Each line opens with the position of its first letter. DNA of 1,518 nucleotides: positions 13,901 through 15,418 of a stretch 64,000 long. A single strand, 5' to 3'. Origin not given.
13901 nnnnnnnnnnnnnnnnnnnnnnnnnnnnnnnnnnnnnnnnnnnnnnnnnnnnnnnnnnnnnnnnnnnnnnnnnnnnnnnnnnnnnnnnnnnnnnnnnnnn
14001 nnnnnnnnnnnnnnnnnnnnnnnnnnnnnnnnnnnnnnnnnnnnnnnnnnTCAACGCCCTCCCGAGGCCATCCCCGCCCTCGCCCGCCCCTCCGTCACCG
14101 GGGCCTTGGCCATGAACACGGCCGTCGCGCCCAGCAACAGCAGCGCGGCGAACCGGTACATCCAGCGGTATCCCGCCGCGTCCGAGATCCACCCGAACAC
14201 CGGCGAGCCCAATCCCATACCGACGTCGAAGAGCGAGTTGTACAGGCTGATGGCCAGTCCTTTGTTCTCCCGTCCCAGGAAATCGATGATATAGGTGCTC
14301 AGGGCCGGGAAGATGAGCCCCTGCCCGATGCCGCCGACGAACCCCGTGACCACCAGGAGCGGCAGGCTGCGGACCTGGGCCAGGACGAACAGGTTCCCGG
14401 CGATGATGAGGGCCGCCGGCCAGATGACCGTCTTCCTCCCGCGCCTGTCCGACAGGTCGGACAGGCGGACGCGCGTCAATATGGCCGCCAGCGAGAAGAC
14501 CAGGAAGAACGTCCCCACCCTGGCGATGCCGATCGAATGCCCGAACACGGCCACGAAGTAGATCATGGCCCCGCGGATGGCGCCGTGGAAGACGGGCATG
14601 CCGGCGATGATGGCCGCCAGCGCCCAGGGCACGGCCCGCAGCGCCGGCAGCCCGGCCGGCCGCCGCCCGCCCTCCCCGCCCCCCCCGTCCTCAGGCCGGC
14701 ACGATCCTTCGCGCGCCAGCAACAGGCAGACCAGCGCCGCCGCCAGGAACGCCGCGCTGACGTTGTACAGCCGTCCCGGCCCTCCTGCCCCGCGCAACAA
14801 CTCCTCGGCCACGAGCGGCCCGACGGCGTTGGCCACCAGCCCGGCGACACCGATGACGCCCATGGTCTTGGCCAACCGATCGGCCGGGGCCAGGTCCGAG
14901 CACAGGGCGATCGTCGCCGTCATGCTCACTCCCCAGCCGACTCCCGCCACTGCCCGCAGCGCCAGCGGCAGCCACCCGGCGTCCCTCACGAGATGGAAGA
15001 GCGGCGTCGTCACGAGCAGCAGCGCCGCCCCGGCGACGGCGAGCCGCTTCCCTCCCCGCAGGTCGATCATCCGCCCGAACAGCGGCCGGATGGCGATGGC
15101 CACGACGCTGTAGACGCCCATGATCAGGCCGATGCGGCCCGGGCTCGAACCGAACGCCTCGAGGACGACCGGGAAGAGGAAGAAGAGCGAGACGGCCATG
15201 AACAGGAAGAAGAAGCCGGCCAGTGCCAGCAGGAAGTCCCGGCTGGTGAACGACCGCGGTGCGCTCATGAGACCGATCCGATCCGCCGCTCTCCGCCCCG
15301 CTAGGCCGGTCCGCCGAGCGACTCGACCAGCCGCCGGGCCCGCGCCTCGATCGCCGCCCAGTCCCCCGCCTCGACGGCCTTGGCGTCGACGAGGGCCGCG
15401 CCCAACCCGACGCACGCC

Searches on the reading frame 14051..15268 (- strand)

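Call 18: search_protein_families(library=pfam, proteins=[window:14051-15268:-], max_evalue=0.001)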
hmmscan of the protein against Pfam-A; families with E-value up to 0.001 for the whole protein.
window:14051-15268:- (405 aa): 5 families
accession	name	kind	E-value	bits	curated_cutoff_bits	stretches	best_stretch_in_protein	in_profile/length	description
PF07690.21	MFS_1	-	3.8e-44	151.5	33.4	2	14-291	1-280/347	Major Facilitator Superfamily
PF12832.13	MFS_1_like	-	8.4e-07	28.8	25.2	1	226-373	226-373/373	MFS_1 like family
PF00083.30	Sugar_tr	-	1.5e-06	27.9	22.3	0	17-138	19-141/452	Sugar (and other) transporter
PF01306.25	LacY_symp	-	7.3e-06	25.5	24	1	10-94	7-94/413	LacY proton/sugar symporter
PF05977.19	MFS_3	-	0.00046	19.2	27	1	258-393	263-399/524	Transmembrane secretion effector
